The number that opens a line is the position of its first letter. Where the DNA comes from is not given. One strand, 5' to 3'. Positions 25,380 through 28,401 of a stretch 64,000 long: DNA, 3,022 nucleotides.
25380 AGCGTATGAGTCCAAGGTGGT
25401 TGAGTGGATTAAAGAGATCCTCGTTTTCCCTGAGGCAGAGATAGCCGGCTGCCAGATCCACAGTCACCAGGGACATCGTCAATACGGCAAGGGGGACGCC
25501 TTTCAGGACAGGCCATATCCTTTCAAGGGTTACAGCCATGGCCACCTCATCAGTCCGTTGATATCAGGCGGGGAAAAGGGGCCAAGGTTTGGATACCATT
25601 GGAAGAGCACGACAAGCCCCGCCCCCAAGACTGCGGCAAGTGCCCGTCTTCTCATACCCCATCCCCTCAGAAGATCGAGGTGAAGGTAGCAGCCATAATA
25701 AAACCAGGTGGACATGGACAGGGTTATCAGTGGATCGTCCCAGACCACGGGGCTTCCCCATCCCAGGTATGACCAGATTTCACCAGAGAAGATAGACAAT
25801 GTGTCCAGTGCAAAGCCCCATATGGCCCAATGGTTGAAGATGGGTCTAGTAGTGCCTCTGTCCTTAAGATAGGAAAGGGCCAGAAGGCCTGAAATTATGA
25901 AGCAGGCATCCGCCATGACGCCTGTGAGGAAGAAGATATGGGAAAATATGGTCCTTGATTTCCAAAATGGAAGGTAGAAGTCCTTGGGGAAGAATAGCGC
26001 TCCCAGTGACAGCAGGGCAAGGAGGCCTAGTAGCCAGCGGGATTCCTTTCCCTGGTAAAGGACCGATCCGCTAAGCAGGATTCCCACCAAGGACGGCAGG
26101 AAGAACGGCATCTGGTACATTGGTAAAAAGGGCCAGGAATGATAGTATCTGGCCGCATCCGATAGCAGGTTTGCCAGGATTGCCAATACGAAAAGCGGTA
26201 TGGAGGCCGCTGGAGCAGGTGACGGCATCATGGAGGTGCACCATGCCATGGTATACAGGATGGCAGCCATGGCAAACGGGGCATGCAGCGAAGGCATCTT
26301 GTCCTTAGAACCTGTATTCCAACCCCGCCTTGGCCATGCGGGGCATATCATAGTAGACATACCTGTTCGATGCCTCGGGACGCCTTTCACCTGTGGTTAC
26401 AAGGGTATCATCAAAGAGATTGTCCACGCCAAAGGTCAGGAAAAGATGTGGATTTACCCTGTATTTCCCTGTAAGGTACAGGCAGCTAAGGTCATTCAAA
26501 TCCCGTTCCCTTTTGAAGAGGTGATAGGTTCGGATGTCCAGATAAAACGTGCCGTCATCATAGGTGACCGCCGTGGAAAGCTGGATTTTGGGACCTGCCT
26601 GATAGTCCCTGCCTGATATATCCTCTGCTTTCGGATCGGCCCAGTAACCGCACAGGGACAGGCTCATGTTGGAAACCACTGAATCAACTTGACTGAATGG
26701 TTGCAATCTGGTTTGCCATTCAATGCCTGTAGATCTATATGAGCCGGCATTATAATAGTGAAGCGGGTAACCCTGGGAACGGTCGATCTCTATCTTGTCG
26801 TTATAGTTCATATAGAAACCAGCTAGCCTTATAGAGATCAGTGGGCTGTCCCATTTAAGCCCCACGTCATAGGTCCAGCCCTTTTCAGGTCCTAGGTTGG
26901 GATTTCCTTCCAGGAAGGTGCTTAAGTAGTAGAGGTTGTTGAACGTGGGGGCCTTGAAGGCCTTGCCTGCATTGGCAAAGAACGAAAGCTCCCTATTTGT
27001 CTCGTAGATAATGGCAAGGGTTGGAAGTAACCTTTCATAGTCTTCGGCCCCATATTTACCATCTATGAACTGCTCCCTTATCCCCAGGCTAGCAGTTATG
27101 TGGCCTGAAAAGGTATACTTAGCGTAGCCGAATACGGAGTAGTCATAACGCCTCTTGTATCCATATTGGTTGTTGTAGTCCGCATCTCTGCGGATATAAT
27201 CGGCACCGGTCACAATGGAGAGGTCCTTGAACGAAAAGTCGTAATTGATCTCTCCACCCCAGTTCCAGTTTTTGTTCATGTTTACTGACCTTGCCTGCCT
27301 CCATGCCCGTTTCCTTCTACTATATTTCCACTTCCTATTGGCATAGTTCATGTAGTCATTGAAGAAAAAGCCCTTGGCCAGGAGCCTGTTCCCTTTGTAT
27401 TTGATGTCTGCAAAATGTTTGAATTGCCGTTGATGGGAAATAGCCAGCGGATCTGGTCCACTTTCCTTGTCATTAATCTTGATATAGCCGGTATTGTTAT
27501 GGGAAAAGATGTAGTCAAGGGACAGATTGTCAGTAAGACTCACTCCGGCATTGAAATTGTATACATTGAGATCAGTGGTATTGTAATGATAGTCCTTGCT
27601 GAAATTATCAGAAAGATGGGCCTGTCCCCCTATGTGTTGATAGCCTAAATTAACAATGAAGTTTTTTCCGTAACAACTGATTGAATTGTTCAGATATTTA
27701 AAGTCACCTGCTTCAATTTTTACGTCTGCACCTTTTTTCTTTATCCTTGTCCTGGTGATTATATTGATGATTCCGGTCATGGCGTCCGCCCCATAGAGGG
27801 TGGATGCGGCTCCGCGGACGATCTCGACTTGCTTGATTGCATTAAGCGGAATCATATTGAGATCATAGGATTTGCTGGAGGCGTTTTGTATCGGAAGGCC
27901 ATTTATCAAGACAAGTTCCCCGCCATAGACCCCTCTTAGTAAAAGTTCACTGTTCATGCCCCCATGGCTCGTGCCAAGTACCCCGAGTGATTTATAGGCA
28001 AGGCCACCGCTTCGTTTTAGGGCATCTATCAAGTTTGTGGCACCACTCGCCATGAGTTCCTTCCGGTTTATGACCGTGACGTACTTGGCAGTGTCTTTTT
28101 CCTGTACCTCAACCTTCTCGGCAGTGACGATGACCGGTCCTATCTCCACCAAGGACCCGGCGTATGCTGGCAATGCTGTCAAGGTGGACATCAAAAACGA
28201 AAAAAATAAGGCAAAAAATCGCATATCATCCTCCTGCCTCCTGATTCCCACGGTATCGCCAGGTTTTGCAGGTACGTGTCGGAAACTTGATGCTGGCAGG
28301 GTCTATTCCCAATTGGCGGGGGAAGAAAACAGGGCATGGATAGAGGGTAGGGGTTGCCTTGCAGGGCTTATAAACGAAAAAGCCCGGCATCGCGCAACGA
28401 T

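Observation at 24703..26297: A cytochrome-c-biogenesis-like CcsA/ResB pair sits between the B12-regulated outer-membrane receptor and the BtuF-like binding protein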

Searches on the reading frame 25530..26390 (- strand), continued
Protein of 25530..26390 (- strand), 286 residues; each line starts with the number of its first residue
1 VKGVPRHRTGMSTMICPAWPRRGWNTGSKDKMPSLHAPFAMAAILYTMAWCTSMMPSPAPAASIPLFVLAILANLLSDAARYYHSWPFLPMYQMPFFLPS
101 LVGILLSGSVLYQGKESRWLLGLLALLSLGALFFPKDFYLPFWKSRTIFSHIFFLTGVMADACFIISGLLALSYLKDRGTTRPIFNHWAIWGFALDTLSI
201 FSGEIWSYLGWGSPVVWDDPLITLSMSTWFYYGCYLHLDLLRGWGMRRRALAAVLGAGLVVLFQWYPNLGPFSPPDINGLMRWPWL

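Call 72: list_cluster_members(proteins=[P0001, P0061, P0003, P0034, P0036, P0062])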
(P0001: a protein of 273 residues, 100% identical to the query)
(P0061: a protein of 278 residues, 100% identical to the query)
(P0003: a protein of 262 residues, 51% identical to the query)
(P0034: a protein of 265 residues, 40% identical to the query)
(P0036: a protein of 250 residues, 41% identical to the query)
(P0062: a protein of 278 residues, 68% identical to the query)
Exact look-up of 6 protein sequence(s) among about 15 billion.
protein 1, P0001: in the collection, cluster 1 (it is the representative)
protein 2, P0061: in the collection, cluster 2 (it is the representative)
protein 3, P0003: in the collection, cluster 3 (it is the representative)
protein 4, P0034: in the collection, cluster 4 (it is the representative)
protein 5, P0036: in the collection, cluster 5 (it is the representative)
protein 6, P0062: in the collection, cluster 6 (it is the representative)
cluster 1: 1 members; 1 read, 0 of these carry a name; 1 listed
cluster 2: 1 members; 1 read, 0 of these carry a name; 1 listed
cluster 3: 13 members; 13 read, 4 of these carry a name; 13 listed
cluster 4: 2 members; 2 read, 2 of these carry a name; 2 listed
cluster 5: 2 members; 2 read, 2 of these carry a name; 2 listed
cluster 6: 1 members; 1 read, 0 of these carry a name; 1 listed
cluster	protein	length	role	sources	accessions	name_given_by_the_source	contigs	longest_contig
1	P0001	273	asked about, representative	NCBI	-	-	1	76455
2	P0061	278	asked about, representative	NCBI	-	-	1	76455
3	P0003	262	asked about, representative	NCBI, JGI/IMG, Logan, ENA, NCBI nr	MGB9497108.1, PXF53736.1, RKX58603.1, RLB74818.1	MAG: hypothetical protein C4B57_09095 [Deltaproteobacteria bacterium]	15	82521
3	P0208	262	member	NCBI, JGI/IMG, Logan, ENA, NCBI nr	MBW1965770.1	MAG: cytochrome c biogenesis protein CcsA [Deltaproteobacteria bacterium] | cytochrome c biogenesis protein CcsA [Deltaproteobacteria bacterium]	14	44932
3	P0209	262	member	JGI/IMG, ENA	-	hypothetical protein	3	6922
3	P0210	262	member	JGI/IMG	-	hypothetical protein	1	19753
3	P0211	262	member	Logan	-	-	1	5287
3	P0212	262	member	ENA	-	-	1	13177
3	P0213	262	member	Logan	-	-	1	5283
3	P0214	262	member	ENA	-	-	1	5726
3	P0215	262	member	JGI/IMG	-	-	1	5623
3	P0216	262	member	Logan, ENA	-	-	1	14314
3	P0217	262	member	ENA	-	-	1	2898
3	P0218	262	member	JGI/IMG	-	-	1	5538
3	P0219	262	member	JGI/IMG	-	-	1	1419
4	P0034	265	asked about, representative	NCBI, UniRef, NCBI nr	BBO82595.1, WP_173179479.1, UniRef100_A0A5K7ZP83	hypothetical protein DSCO28_31610 [Desulfosarcina ovata subsp. sediminis] | Cytochrome c assembly protein domain-containing protein n=1 Tax=Desulfosarcina ovata ... | cytochrome c biogenesis protein CcsA [Desulfosarcina ovata]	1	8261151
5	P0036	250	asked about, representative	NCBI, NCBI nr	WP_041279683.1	cytochrome C assembly family protein [Desulfobacula toluolica] | hypothetical protein [Desulfobacula toluolica]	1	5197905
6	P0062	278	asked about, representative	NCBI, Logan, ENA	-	-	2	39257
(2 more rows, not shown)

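Call 73: list_cluster_members(proteins=[P0148, P0152, P0156, P0157, P0161, P0163, P0165, P0168, P0177, P0186])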
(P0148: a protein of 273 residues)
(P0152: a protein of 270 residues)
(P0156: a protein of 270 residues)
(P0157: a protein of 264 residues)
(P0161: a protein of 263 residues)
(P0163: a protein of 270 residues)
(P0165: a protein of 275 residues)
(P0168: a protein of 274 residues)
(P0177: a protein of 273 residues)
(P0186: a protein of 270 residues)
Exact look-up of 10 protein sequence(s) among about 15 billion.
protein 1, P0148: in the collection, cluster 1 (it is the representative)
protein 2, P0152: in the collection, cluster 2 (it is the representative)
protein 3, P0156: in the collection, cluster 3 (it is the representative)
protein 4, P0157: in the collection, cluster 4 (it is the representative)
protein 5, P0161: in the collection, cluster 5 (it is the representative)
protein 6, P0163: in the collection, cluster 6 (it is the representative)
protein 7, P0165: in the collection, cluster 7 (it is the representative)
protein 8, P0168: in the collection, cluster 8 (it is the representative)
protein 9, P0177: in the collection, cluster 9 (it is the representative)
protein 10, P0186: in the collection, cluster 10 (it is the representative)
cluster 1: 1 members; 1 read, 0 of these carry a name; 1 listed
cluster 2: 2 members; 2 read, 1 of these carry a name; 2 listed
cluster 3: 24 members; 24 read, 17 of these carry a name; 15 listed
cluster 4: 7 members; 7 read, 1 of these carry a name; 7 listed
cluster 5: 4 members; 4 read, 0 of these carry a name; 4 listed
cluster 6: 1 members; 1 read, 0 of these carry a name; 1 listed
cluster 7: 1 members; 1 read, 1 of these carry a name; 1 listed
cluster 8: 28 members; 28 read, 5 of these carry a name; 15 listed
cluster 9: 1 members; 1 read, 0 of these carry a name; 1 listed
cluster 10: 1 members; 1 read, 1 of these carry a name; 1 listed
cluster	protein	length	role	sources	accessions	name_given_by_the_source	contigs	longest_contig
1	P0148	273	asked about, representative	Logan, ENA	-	-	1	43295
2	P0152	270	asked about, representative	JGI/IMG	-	cytochrome c-type biogenesis protein CcsB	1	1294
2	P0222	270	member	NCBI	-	-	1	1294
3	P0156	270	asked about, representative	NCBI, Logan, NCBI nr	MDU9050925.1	MAG: cytochrome c biogenesis protein CcsA [Candidatus Electrothrix sp. Rat3] | cytochrome c biogenesis protein CcsA [Candidatus Electrothrix rattekaaiensis]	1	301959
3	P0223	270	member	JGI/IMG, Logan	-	cytochrome c-type biogenesis protein CcsB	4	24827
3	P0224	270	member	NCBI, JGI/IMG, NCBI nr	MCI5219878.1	MAG: c-type cytochrome biogenesis protein CcsB [Candidatus Electrothrix sp. LOE2] | cytochrome c-type biogenesis protein CcsB | c-type cytochrome biogenesis protein CcsB [Candidatus Electrothrix sp. LOE2]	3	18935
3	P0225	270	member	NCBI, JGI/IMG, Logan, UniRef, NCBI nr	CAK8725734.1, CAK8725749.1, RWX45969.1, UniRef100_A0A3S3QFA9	cytochrome c-type biogenesis protein CcsB [Candidatus Electrothrix aarhusensis] | cytochrome c-type biogenesis protein CcsB | Cytochrome c-type biogenesis protein CcsB n=1 Tax=Candidatus Electrothrix aarhusensis ...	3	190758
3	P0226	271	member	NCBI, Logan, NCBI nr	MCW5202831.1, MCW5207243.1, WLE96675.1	cytochrome c biogenesis protein CcsA [Desulfobulbus sp. US2] | cytochrome c biogenesis protein CcsA [Desulfobulbus sp. US4]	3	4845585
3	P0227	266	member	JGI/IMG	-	cytochrome c-type biogenesis protein CcsB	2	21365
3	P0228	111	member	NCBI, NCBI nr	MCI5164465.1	MAG: c-type cytochrome biogenesis protein CcsB, partial [Candidatus Electrothrix sp. AX5] | c-type cytochrome biogenesis protein CcsB [Candidatus Electrothrix sp. AX5]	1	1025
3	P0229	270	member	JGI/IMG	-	cytochrome c-type biogenesis protein CcsB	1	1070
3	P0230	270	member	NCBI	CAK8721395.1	Cytochrome c-type biogenesis protein CcsB [Candidatus Electrothrix laxa]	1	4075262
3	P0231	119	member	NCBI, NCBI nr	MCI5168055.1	MAG: c-type cytochrome biogenesis protein CcsB, partial [Candidatus Electrothrix sp. ... | c-type cytochrome biogenesis protein CcsB [Candidatus Electrothrix sp. GM3_4]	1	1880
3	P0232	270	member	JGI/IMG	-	cytochrome c-type biogenesis protein CcsB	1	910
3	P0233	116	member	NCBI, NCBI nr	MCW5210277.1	cytochrome c biogenesis protein CcsA, partial [Desulfobulbus sp. N3] | cytochrome c biogenesis protein CcsA [Desulfobulbus sp. N3]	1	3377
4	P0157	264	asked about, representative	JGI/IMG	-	-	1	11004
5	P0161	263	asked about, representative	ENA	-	-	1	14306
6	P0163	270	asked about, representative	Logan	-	-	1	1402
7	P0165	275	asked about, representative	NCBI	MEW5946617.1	MAG: c-type cytochrome biogenesis protein CcsB [bacterium]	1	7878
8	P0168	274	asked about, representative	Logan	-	-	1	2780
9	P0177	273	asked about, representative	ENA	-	-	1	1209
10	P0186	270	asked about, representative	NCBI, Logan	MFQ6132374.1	MAG: c-type cytochrome biogenesis protein CcsB [Armatimonadota bacterium]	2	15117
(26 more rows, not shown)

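Call 74: find_encoding_contigs(protein=P0156, flank=6000, max_places=2)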
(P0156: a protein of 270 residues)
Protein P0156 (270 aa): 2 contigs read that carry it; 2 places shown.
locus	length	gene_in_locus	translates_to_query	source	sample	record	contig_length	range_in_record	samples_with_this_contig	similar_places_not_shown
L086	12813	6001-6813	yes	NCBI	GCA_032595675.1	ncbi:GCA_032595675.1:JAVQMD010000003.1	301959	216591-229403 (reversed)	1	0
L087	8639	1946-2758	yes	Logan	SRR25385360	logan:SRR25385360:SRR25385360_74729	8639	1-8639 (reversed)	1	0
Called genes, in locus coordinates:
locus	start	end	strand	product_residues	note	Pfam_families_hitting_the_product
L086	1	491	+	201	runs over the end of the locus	PF02660:G3P_acyltransf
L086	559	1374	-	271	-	PF11967:RecO_N, PF02565:RecO_C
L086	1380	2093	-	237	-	PF12844:HTH_19, PF13413:HTH_25, PF13560:HTH_31 (faint)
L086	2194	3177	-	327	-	PF13623:SurA_N_2, PF13624:SurA_N_3, PF09312:SurA_N, PF13145:Rotamase_2 (weak), PF13616:Rotamase_3, PF00639:Rotamase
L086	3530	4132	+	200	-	-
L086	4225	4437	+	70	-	-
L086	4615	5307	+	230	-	PF10294:Methyltransf_16, PF13847:Methyltransf_31, PF08241:Methyltransf_11 (faint), PF08242:Methyltransf_12 (weak), PF13649:Methyltransf_25 (weak)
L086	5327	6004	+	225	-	PF13241:NAD_binding_7, PF14824:Sirohm_synth_M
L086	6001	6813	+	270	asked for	PF01578:Cytochrom_C_asm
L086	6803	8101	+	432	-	PF05201:GlutR_N, PF13241:NAD_binding_7 (faint), PF03807:F420_oxidored (faint), PF01488:Shikimate_DH, PF00745:GlutR_dimer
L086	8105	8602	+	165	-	PF25159:DUF7826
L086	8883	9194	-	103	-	PF14213:DUF4325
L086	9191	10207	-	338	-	-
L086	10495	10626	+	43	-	-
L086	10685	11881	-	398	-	PF10459:Peptidase_S46 (faint), PF13365:Trypsin_2, PF00089:Trypsin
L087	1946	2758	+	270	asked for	PF01578:Cytochrom_C_asm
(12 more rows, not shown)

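Call 85: find_encoding_contigs(protein=P0111, flank=8000, max_places=1)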
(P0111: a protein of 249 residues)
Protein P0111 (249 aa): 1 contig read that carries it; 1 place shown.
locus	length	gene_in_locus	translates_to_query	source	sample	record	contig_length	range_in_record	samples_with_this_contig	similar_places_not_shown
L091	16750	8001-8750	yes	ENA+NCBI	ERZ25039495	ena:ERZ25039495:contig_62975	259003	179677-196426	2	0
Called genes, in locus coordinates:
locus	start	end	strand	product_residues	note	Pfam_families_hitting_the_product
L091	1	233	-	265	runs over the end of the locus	PF00318:Ribosomal_S2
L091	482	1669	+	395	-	PF03739:LptF_LptG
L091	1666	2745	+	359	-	PF03739:LptF_LptG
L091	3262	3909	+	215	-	PF01464:SLT (weak)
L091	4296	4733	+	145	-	PF04657:DMT_YdcZ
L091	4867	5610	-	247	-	-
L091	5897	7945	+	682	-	PF07715:Plug, PF00593:TonB_dep_Rec_b-barrel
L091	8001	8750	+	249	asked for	PF01578:Cytochrom_C_asm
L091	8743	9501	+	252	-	-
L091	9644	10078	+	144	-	PF01618:MotA_ExbB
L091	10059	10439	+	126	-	PF02472:ExbD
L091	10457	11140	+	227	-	PF13103:TonB_2, PF03544:TonB_C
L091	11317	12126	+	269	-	PF28033:Fn3_ROS1 (faint), PF00041:fn3 (weak), PF16656:Pur_ac_phosph_N (faint), PF24489:Ig_J_second (faint)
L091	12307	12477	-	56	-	-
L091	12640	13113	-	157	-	-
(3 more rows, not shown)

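Call 86: find_encoding_contigs(protein=P0121, flank=8000, max_places=1)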
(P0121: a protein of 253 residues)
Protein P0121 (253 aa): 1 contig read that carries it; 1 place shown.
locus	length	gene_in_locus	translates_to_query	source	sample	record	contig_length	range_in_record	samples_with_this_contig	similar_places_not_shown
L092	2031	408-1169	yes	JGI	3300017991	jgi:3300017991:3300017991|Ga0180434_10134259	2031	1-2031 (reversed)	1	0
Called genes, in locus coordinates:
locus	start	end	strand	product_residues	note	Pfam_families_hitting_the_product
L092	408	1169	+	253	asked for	PF01578:Cytochrom_C_asm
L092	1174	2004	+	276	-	-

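Call 87: find_encoding_contigs(protein=P0131, flank=8000, max_places=1)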
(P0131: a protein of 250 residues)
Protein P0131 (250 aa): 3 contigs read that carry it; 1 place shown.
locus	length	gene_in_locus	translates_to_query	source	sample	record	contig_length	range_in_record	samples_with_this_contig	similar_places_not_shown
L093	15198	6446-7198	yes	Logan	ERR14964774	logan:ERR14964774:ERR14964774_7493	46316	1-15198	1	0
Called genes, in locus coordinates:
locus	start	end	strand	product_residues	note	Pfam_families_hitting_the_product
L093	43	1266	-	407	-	PF06245:DUF1015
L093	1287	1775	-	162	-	PF03449:GreA_GreB_N, PF01272:GreA_GreB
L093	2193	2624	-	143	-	PF04246:RseC_MucC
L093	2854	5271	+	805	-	PF07715:Plug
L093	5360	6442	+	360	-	-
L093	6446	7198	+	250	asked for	PF01578:Cytochrom_C_asm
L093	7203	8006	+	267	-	-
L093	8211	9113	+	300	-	PF12728:HTH_17, PF12727:PBP_like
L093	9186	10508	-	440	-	-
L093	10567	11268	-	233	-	-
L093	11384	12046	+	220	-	-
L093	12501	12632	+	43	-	-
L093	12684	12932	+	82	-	PF05016:ParE_toxin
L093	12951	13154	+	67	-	PF02604:PhdYeFM_antitox (weak)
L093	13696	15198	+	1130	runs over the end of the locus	PF17757:UvrB_inter, PF02559:CarD_TRCF_RID, PF00270:DEAD, PF04851:ResIII, PF22590:Cas3-like_C_2 (faint), PF00271:Helicase_C, PF03461:TRCF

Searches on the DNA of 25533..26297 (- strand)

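Call 18: search_rna_families(sources=[L010, L018, L020, L033, L038, L040, L047], threshold=gathering)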
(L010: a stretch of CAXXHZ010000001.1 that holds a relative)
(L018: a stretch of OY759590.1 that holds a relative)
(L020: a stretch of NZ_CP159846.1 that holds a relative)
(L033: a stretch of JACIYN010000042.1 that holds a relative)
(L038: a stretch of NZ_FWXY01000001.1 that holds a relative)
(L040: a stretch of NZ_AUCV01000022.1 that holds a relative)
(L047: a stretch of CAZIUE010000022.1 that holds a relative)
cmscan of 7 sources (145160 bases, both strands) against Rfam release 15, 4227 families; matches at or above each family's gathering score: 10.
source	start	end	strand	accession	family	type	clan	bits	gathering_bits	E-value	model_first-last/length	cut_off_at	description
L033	3869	4063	-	RF00174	Cobalamin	Cis-reg; riboswitch;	CL00101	128.4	31.5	1.4e-31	1-189/189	no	Cobalamin riboswitch aptamer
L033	4203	4387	+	RF00174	Cobalamin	Cis-reg; riboswitch;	CL00101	118.9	31.5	7.4e-29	1-189/189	no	Cobalamin riboswitch aptamer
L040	4396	4577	+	RF00174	Cobalamin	Cis-reg; riboswitch;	CL00101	118.8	31.5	7.8e-29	1-189/189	no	Cobalamin riboswitch aptamer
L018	4292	4473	+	RF00174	Cobalamin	Cis-reg; riboswitch;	CL00101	118.5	31.5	9.4e-29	1-189/189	no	Cobalamin riboswitch aptamer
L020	4081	4263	+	RF00174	Cobalamin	Cis-reg; riboswitch;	CL00101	114.4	31.5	1.4e-27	1-189/189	no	Cobalamin riboswitch aptamer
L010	9472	9657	+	RF00174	Cobalamin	Cis-reg; riboswitch;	CL00101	111.5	31.5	9.6e-27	1-189/189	no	Cobalamin riboswitch aptamer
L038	9395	9577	+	RF00174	Cobalamin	Cis-reg; riboswitch;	CL00101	110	31.5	2.7e-26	1-189/189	no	Cobalamin riboswitch aptamer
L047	1812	1987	-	RF00174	Cobalamin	Cis-reg; riboswitch;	CL00101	105.2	31.5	6.1e-25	1-189/189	no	Cobalamin riboswitch aptamer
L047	9263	9455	+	RF00174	Cobalamin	Cis-reg; riboswitch;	CL00101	102.5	31.5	3.7e-24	1-189/189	no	Cobalamin riboswitch aptamer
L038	6899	7234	-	RF00174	Cobalamin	Cis-reg; riboswitch;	CL00101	58.3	31.5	1.6e-11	1-189/189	no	Cobalamin riboswitch aptamer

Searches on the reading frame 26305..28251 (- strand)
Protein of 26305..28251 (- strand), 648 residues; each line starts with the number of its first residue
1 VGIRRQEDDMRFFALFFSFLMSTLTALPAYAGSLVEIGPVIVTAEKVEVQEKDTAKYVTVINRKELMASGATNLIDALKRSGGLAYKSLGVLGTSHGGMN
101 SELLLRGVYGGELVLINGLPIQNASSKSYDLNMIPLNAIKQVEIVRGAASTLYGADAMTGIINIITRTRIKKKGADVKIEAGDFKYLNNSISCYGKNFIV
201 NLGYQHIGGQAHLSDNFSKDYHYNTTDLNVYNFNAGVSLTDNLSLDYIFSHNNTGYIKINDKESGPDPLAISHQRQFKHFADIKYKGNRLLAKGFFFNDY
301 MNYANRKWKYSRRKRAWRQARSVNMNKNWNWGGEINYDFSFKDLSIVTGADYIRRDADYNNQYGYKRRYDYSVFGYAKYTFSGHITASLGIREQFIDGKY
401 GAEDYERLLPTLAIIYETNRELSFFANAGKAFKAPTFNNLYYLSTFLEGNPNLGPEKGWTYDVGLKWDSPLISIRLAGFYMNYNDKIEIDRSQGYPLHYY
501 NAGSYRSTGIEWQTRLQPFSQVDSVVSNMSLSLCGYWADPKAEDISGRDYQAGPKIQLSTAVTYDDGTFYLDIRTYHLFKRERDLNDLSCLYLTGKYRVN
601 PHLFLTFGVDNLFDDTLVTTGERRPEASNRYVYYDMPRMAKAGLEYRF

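Call 3: search_protein_families(library=pfam, proteins=[window:26305-28251:-], max_evalue=0.01)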
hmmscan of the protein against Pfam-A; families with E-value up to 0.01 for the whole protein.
window:26305-28251:- (648 aa): 2 families
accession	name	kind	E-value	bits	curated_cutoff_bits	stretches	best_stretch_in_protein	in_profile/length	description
PF00593.30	TonB_dep_Rec_b-barrel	-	1.1e-31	111.6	27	1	216-612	7-436/436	TonB dependent receptor-like, beta-barrel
PF07715.20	Plug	-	4.3e-21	75.9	23.9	1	52-161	3-107/107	TonB-dependent Receptor Plug Domain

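Call 4: search_protein_families(library=ncbifam, proteins=[window:26305-28251:-], max_evalue=0.01)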
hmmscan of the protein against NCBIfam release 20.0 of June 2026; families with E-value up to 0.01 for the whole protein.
window:26305-28251:- (648 aa): 28 families (the best 25 are shown)
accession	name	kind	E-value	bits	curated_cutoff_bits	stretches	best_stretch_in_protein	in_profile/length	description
TIGR01779.1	TonB-B12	equivalog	4.8e-39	134.4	599.7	1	23-619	13-595/614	TonB-dependent vitamin B12 receptor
TIGR01783.1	TonB-siderophor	subfamily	1.8e-36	126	223.5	2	376-648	366-649/649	TonB-dependent siderophore receptor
TIGR01786.1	TonB-hemlactrns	subfamily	2.1e-27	95.8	323.75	2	214-648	272-719/719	TonB-dependent hemoglobin/transferrin/lactoferrin family receptor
NF007926.1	PRK10641.1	equivalog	5.8e-27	94.5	836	1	38-615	28-594/617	TonB-dependent vitamin B12 receptor BtuB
TIGR01785.1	TonB-hemin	subfamily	4.5e-26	91.5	316.85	2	39-167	3-129/677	TonB-dependent heme/hemoglobin receptor family protein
NF010012.0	PRK13486.1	equivalog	1e-20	73.7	924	2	40-177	28-168/696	TonB-dependent receptor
NF010010.0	PRK13483.1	equivalog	5.2e-20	71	927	1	36-202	32-197/660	ligand-gated channel protein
NF049947.1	TonB_dep_PCPU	exception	1.8e-18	66.1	800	2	33-263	32-261/685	TonB-dependent receptor, PCPU motif-type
NF010038.0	PRK13513.1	equivalog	1.9e-18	66.4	942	1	34-181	32-179/659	ligand-gated channel protein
NF007478.2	PRK10064.1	equivalog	1.3e-17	63.3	745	1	26-173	20-164/663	catecholate siderophore receptor CirA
NF053590.1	TonB_dep_TOL0244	equivalog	4e-17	62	645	1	46-617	20-580/604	TOL_0244 family TonB-dependent receptor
NF041676.1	FecA_OM_dicitr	equivalog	9.9e-16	56.8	1100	2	30-180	110-262/773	TonB-dependent Fe(3+) dicitrate receptor FecA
NF041535.1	TonB_rec_PqqU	equivalog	1.1e-15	57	1200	2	401-514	415-529/676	TonB-dependent receptor PqqU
NF007349.0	PRK09840.1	equivalog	3.5e-15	55.1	686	1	52-186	69-194/760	catecholate siderophore receptor Fiu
NF010048.1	PRK13524.1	subfamily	3.5e-14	52.2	493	1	40-172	43-181/744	FepA family TonB-dependent siderophore receptor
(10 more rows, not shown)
